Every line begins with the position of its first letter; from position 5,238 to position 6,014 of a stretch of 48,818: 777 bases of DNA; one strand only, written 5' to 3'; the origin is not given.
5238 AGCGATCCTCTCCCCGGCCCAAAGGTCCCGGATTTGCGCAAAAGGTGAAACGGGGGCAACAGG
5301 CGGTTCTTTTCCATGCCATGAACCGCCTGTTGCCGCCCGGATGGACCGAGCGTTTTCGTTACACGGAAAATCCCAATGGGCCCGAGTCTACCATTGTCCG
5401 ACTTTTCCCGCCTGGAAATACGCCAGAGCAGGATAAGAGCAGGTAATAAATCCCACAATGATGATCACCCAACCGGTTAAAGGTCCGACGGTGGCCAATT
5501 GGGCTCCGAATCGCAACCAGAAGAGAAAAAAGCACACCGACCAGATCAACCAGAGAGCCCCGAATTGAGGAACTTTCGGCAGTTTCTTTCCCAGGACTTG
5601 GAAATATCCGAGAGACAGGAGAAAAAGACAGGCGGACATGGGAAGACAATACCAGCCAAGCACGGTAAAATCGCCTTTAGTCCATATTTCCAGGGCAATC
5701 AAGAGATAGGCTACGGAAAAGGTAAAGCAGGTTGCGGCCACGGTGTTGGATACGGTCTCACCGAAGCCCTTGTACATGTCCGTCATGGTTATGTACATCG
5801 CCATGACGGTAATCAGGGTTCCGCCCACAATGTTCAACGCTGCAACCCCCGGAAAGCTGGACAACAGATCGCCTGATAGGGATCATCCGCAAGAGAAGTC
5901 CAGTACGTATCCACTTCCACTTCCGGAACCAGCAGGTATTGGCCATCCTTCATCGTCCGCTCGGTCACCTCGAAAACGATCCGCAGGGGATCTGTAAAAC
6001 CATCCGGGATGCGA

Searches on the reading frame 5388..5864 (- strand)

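Call 8: search_protein_families(library=pfam, proteins=[window:5388-5864:-])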
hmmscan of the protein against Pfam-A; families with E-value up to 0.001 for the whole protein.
window:5388-5864:- (158 aa): 1 family
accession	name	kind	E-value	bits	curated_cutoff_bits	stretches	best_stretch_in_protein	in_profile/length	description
PF02293.20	AmiS_UreI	-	8.5e-19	68.6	25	1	7-151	29-164/166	AmiS/UreI family transporter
